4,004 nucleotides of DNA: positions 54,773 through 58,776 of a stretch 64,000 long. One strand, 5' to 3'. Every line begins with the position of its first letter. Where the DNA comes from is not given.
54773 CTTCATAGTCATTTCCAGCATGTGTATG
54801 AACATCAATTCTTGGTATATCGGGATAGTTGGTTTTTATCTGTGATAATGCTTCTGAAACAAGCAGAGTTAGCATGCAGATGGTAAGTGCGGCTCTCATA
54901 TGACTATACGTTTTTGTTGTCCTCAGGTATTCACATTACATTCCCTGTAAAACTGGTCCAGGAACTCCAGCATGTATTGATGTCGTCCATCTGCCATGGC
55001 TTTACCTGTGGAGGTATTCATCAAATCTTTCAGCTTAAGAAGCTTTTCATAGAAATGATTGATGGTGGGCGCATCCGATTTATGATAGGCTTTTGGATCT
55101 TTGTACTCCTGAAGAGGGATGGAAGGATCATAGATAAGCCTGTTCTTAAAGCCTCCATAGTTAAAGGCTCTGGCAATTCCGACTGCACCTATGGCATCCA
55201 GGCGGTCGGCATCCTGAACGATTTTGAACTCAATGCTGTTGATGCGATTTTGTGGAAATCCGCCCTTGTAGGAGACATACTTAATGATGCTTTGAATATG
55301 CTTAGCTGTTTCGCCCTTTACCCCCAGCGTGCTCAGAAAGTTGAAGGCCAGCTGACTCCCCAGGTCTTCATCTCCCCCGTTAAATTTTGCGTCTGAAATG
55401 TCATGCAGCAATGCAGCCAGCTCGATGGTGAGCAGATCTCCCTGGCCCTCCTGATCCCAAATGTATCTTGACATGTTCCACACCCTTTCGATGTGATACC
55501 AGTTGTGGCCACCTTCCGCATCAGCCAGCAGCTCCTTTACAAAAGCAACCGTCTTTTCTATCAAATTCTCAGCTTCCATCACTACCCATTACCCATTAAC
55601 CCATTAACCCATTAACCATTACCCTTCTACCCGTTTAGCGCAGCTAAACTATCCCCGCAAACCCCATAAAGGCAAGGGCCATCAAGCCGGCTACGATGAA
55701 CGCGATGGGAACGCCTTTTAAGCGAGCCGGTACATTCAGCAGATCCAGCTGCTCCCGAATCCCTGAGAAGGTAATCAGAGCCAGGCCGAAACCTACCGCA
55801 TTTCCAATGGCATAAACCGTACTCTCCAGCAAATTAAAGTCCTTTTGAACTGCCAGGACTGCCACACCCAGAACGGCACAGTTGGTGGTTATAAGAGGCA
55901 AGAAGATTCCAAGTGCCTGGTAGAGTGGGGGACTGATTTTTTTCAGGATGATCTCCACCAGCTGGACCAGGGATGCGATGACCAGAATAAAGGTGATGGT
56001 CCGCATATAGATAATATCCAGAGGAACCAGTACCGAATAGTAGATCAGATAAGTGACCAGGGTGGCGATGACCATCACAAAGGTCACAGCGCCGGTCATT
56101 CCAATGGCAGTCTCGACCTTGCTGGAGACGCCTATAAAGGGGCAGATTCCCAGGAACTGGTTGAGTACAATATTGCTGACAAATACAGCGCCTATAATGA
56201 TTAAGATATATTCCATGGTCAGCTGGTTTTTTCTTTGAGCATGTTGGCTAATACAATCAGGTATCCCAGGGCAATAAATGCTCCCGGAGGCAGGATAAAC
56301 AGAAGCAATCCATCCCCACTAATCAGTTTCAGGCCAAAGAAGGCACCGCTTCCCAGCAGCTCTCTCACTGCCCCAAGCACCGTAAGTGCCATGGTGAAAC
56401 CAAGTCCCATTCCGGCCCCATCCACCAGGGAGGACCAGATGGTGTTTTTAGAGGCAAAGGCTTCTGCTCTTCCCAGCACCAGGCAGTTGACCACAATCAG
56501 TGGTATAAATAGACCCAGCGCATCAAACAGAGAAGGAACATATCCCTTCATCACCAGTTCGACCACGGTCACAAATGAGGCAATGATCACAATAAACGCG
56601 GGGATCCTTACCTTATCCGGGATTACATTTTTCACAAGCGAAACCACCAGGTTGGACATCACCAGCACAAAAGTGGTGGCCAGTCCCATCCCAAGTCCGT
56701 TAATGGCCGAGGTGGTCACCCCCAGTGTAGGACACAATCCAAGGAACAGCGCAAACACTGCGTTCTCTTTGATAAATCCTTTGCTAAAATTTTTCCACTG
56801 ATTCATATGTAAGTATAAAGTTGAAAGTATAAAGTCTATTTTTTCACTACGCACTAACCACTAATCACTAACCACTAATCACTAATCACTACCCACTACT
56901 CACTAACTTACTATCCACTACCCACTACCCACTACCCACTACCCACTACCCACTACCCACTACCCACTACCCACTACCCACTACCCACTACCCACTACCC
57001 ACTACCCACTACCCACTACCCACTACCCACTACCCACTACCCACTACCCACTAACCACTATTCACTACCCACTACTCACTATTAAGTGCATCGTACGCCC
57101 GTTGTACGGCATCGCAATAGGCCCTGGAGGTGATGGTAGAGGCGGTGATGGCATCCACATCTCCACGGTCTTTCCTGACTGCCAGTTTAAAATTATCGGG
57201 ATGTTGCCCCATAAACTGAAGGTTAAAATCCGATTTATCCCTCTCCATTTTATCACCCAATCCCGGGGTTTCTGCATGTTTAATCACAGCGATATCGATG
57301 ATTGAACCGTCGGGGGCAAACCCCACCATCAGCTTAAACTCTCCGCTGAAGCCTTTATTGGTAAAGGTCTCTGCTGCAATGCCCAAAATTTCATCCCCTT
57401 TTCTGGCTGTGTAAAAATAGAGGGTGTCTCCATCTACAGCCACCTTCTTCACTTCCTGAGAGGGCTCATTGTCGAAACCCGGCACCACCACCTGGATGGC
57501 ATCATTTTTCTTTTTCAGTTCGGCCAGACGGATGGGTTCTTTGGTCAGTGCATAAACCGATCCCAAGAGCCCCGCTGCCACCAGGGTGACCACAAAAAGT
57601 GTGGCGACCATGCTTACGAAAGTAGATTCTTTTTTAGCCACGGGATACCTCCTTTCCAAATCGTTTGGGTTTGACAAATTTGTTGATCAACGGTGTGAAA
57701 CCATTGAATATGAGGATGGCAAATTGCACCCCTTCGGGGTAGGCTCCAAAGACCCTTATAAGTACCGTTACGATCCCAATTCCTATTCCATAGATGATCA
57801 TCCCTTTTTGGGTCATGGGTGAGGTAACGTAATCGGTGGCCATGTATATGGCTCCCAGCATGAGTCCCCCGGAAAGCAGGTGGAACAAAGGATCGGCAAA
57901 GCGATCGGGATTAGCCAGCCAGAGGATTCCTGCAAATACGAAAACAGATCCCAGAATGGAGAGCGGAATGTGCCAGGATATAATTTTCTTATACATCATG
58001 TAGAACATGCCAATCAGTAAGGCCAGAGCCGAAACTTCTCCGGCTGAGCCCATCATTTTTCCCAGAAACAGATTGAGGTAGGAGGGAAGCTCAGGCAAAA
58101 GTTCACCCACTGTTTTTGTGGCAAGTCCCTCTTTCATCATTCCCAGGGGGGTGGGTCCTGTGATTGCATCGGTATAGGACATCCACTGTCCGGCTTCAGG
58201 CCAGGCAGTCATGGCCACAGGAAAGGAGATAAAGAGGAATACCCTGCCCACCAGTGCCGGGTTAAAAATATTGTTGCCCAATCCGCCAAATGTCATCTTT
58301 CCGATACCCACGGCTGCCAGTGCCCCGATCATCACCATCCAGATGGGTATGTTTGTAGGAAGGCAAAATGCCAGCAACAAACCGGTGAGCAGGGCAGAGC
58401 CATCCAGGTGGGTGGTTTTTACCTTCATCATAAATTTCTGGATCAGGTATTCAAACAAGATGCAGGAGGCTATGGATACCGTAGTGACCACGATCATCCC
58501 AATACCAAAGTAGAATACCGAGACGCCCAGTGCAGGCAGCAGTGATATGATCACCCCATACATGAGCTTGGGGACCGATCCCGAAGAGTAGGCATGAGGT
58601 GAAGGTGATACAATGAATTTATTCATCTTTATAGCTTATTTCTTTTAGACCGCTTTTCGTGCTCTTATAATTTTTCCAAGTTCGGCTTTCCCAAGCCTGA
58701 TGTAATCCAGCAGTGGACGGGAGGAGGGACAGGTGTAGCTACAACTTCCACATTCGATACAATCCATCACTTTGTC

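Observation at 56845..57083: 239-bp heptamer array (34 units, 19 perfect) fills the rnfG-rnfE gap inside the rnf operon and matches the G-quadruplex motif on the sense strand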

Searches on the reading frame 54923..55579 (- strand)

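Call 8: search_protein_families(library=ncbifam, proteins=[window:54923-55579:-])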
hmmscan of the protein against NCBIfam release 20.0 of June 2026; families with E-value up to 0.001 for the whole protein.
window:54923-55579:- (218 aa): 1 family
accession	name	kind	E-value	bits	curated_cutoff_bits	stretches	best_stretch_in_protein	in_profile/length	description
NF007515.0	PRK10119.1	equivalog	3.8e-24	85.4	286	1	11-211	11-209/231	phosphohydrolase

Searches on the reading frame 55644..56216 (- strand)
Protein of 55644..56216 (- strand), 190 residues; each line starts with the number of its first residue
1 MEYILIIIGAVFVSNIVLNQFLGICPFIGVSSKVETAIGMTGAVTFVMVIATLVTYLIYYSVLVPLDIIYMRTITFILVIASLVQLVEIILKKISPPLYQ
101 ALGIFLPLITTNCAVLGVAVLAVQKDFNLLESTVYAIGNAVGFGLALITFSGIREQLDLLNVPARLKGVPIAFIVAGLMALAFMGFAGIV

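Call 8: search_protein_families(library=ncbifam, proteins=[window:55644-56216:-])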
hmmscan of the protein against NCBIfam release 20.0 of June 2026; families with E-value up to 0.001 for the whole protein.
window:55644-56216:- (190 aa): 11 families
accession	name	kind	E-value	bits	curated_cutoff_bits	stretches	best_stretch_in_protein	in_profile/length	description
TIGR01943.1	rnfA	subfamily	3.6e-82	275.4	229.3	1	1-190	1-190/190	RnfABCDGE type electron transport complex subunit A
NF003481.0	PRK05151.1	equivalog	3.3e-74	249.3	240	1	2-190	3-191/193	electron transport complex subunit RsxA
NF041835.1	rnfA_Methano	equivalog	3.7e-61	207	300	1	5-188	8-191/195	Rnf electron transport complex subunit RnfA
TIGR01940.1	nqrE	equivalog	3.9e-57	193.8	247.55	1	1-189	1-199/200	NADH:ubiquinone reductase (Na(+)-transporting) subunit E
NF009108.0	PRK12456.1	equivalog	2.6e-46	158.3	398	1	3-189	5-197/199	Na(+)-translocating NADH-quinone reductase subunit E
NF002200.0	PRK01061.1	equivalog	5.2e-45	154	351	1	5-189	13-209/250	Na(+)-translocating NADH-quinone reductase subunit E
NF009070.0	PRK12405.1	subfamily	2.8e-25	88.8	184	1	6-157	7-152/231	electron transport complex subunit RsxE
TIGR01948.1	rnfE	subfamily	1.8e-24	86.4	213.4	1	9-157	6-148/196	RnfABCDGE type electron transport complex subunit E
NF041839.1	rnfE_Methano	equivalog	4e-21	75.8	350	1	13-158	12-151/203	Rnf electron transport complex subunit RnfE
NF006777.0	PRK09292.1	equivalog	1.1e-20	74.3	235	1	6-157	10-155/209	NADH:ubiquinone reductase (Na(+)-transporting) subunit D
TIGR01939.1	nqrD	equivalog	2.8e-18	66.5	244.85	1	6-157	9-154/207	NADH:ubiquinone reductase (Na(+)-transporting) subunit D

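Call 56: find_encoding_contigs(protein=window:55644-56216:-, flank=1500, max_places=10)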
Protein window:55644-56216:- (190 aa): 4 contigs read that carry it; 4 places shown.
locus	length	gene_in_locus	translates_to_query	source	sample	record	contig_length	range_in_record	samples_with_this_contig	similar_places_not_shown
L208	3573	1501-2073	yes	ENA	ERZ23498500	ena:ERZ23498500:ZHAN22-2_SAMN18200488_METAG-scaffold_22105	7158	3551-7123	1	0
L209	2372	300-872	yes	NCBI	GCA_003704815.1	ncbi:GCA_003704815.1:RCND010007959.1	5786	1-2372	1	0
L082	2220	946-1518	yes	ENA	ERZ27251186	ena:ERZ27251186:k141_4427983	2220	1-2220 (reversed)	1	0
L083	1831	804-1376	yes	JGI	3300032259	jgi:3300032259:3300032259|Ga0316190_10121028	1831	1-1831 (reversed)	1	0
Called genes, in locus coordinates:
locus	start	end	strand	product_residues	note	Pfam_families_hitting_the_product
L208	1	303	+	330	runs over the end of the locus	PF03116:NQR2_RnfD_RnfE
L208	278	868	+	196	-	PF04205:FMN_bind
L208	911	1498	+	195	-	PF02508:Rnf-Nqr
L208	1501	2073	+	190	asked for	PF02508:Rnf-Nqr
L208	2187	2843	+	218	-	PF01966:HD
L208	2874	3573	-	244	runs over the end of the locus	?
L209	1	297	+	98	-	?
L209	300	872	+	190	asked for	PF02508:Rnf-Nqr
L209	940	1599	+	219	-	PF01966:HD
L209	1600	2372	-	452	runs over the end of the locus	PF01103:Omp85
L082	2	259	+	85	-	?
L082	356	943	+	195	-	PF02508:Rnf-Nqr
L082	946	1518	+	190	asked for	PF02508:Rnf-Nqr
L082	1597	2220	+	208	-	?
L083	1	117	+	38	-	?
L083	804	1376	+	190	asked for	PF02508:Rnf-Nqr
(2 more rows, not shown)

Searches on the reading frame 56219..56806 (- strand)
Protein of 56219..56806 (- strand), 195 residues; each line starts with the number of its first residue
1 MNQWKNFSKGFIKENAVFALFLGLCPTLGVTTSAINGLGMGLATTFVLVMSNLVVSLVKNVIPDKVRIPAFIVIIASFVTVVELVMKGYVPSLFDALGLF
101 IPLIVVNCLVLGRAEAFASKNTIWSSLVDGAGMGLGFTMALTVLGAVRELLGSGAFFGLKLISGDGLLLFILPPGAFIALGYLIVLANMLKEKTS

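Call 8: search_protein_families(library=ncbifam, proteins=[window:56219-56806:-])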
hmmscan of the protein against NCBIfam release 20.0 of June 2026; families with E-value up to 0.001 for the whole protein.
window:56219-56806:- (195 aa): 11 families
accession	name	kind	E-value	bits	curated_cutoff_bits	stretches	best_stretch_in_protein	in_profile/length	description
TIGR01948.1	rnfE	subfamily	3.4e-80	268.3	213.4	1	5-193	2-196/196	RnfABCDGE type electron transport complex subunit E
NF009070.0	PRK12405.1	subfamily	5.2e-80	267.9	184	1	3-194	4-210/231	electron transport complex subunit RsxE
NF041839.1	rnfE_Methano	equivalog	5.2e-67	225.6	350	1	2-193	1-197/203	Rnf electron transport complex subunit RnfE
NF006777.0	PRK09292.1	equivalog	1.6e-48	165.2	235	1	5-193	9-204/209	NADH:ubiquinone reductase (Na(+)-transporting) subunit D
TIGR01939.1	nqrD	equivalog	2.8e-46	158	244.85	1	7-193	10-204/207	NADH:ubiquinone reductase (Na(+)-transporting) subunit D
TIGR01943.1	rnfA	subfamily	5.4e-32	111.7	229.3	1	12-151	12-157/190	RnfABCDGE type electron transport complex subunit A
NF003481.0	PRK05151.1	equivalog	8.6e-26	91.3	240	1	14-151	15-158/193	electron transport complex subunit RsxA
NF041835.1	rnfA_Methano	equivalog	1.8e-24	87.3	300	1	7-149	10-158/195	Rnf electron transport complex subunit RnfA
TIGR01940.1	nqrE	equivalog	2.1e-21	77.2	247.55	1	10-151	10-167/200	NADH:ubiquinone reductase (Na(+)-transporting) subunit E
NF002200.0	PRK01061.1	equivalog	5.9e-14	52.3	351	1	70-152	95-178/250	Na(+)-translocating NADH-quinone reductase subunit E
NF009108.0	PRK12456.1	equivalog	9.8e-14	51.9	398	1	9-151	11-165/199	Na(+)-translocating NADH-quinone reductase subunit E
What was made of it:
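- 56219..56806 (-): rnfE. NCBIfam TIGR01948, 3.4e-80 (call 8).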

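Call 11: find_related_loci(query=window:56219-56806:-, collection=genome_contigs, flank=6000)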
Query window:56219-56806:- (195 aa) in genome_contigs; peptide patterns used: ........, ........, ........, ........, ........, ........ (x = any residue, [..] = any of these).
600 stretches matched a pattern (row limit reached: there are more); 577 encode a relative of the query (tblastn E <= 1e-3); the best 80 are kept; 80 distinct loci.
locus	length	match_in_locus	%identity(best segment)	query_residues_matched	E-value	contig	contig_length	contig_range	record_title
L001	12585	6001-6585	96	1-195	2e-119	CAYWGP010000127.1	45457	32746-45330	MAG TPA_asm: uncultured Bacteroides sp. isolate binchicken_co231_94 genome assembly, contig: k141_1533567, whole genome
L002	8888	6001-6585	94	1-195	1e-117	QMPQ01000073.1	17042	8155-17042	MAG: Bacteroidetes bacterium isolate B13_G6 B13_Guay6_scaffold_01598, whole genome shotgun sequence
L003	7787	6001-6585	94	1-195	3e-117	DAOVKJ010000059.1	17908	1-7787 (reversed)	MAG TPA_asm: Bacteroidota bacterium isolate CSMAG_1416 CSMAG_1416_k141_55875_length_17908_cov_12.0000, whole genome shot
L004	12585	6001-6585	91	1-195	3e-115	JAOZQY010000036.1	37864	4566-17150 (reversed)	MAG: Bacteroidales bacterium isolate GMC6.concoct.134_sub GMC6_479_length_37864_cov_11.801820, whole genome shotgun sequ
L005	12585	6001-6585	92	1-195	5e-115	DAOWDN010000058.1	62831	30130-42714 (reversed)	MAG TPA_asm: Bacteroidia bacterium isolate CSMAG_1914 CSMAG_1914_k141_1838998_length_62831_cov_16.3390, whole genome sho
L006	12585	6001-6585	91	1-195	7e-115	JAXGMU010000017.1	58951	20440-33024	MAG: Bacteroidales bacterium isolate AnMBR.bin24 bin24_17, whole genome shotgun sequence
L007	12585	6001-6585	90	1-195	1e-114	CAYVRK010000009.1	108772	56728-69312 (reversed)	MAG TPA_asm: uncultured Bacteroides sp. isolate binchicken_co151_283 genome assembly, contig: NODE_165_length_108772_cov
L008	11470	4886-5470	89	1-195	4e-113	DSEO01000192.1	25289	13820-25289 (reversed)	MAG TPA_asm: Bacteroides sp. isolate SpSt-1244 Ga0116196_1000068, whole genome shotgun sequence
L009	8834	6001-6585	86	1-195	7e-108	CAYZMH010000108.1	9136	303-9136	MAG TPA_asm: uncultured Bacteroidaceae bacterium isolate binchicken_co13_123 genome assembly, contig: NODE_12323_length_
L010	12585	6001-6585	83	1-195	6e-105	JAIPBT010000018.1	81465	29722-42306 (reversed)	MAG: Bacteroidales bacterium isolate Tobar14m-G12 Tobar14m-C165, whole genome shotgun sequence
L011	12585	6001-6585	82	1-195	1e-104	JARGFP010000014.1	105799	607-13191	MAG: Bacteroidales bacterium isolate C14-09 NODE_14_length_105799_cov_8.815876, whole genome shotgun sequence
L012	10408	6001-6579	85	1-193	8e-105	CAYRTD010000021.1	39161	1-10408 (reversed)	MAG TPA_asm: uncultured Bacteroidaceae bacterium isolate SRP332253_co1_293 genome assembly, contig: NODE_1297_length_391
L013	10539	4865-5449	77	1-195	1e-100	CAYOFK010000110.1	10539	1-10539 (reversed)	MAG TPA_asm: uncultured Rikenellaceae bacterium isolate SRP128015_co2_64 genome assembly, contig: NODE_4689_length_10539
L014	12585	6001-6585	77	1-195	1e-99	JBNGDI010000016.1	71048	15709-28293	MAG: Bacteroidales bacterium isolate E05-024 bin53.fa-16, whole genome shotgun sequence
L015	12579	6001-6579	80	1-193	8e-100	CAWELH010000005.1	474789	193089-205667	MAG: uncultured Bacteroidales bacterium isolate MFD05684.bin.1.26 genome assembly, contig: contig_44671, whole genome sh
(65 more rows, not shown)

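Call 25: find_encoding_contigs(protein=window:56219-56806:-, flank=4000, max_places=10)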
Protein window:56219-56806:- (195 aa): 6 contigs read that carry it; 6 places shown.
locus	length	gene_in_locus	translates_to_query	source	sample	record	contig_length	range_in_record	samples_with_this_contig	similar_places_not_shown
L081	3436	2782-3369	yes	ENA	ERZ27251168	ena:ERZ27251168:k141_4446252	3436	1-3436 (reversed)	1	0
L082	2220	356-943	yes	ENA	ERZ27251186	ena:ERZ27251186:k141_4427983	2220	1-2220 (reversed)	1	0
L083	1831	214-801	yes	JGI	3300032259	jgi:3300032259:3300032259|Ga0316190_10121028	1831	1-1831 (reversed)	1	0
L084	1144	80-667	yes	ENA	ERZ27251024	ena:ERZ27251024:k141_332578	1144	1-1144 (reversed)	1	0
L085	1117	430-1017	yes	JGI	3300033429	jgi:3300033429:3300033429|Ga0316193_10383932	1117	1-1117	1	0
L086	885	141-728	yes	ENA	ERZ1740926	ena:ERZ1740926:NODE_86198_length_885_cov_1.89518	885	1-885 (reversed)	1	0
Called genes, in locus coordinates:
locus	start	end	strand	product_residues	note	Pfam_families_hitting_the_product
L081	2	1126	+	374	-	?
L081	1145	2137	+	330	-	PF03116:NQR2_RnfD_RnfE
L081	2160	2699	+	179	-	PF04205:FMN_bind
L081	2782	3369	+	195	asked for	PF02508:Rnf-Nqr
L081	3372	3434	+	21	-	?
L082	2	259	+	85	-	?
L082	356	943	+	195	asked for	PF02508:Rnf-Nqr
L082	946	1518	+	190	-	PF02508:Rnf-Nqr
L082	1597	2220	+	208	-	?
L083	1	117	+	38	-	?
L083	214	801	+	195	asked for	PF02508:Rnf-Nqr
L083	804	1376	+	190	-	PF02508:Rnf-Nqr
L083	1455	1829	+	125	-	?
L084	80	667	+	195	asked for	PF02508:Rnf-Nqr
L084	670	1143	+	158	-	?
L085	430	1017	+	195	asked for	PF02508:Rnf-Nqr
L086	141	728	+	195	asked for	PF02508:Rnf-Nqr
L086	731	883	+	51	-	?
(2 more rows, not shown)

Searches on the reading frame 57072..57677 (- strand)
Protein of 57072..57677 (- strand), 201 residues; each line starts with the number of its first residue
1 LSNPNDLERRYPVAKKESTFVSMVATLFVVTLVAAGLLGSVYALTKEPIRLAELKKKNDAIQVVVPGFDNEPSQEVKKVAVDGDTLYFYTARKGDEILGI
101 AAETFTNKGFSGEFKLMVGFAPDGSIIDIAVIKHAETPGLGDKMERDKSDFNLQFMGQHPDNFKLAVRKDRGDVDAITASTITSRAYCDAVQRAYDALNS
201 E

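Call 8: search_protein_families(library=ncbifam, proteins=[window:57072-57677:-])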
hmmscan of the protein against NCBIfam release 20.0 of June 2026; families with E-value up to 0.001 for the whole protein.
window:57072-57677:- (201 aa): 6 families
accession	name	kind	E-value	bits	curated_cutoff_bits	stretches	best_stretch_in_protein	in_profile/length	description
TIGR01947.1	rnfG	subfamily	1.4e-46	158.9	102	1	26-198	3-185/187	RnfABCDGE type electron transport complex subunit G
NF002519.0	PRK01908.1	equivalog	8.5e-33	113.8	178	1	24-199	9-193/209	electron transport complex subunit RsxG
NF045876.1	RnfG_DVU2794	exception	1.5e-31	109.4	205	1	20-196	4-177/190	RnfABCDGE type electron transport complex subunit G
NF041840.1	rnfG_Methano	equivalog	2e-22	79.7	230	1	18-198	6-184/189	Rnf electron transport complex subunit RnfG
TIGR01938.1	nqrC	equivalog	0.00025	20.8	144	0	126-185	163-232/251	NADH:ubiquinone reductase (Na(+)-transporting) subunit C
NF003749.0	PRK05346.1-5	equivalog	0.00053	19.4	255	0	125-186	165-233/261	Na(+)-translocating NADH-quinone reductase subunit C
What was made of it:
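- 57072..57677 (-): rnfG. The ORF runs from 57677; the gene call on record starts at 57611 (179 aa). NCBIfam TIGR01947, 1.4e-46 (call 8).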

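Call 26: find_encoding_contigs(protein=window:57072-57635:-, flank=4000, max_places=10)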
Protein window:57072-57635:- (187 aa): no gene with exactly this product is on record in the collection.

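Call 55: find_encoding_contigs(protein=window:57072-57611:-, flank=1500, max_places=10)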
Protein window:57072-57611:- (179 aa): 1 contig read that carries it; 1 place shown.
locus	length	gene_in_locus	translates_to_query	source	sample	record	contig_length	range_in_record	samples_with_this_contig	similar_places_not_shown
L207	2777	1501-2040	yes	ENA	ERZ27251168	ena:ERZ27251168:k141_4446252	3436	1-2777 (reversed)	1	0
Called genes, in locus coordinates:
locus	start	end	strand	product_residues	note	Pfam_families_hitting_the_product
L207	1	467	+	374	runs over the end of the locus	?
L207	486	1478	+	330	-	PF03116:NQR2_RnfD_RnfE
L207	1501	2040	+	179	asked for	PF04205:FMN_bind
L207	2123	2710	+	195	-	PF02508:Rnf-Nqr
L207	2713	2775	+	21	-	?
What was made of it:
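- Checked: The gene call on record for the identical protein starts at M23 (57611), which leaves a 22-nt gap (calls 25, 55).
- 57072..57677 (-): Call 55.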

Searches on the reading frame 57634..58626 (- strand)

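Call 8: search_protein_families(library=ncbifam, proteins=[window:57634-58626:-])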
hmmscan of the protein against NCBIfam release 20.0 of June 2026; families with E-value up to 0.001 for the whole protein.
window:57634-58626:- (330 aa): 6 families
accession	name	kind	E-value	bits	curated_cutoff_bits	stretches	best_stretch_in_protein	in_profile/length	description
TIGR01946.1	rnfD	subfamily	4.4e-111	371.4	207.05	1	9-325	1-327/327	RnfABCDGE type electron transport complex subunit D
NF002011.0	PRK00816.1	equivalog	7.2e-79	265.4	415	2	150-326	178-350/352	electron transport complex subunit RsxD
NF003756.0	PRK05349.1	equivalog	8.1e-59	199.5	414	1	43-325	117-399/406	NADH:ubiquinone reductase (Na(+)-transporting) subunit B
NF041838.1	rnfD_Methano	equivalog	3.4e-56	190.7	400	2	3-141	2-139/285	Rnf electron transport complex subunit RnfD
TIGR01937.1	nqrB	equivalog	4.1e-53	180.8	349.9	1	36-318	112-405/413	NADH:ubiquinone reductase (Na(+)-transporting) subunit B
NF002181.0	PRK01024.1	equivalog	1.5e-39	136.1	792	2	183-319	346-495/503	Na(+)-transporting NADH-quinone reductase subunit B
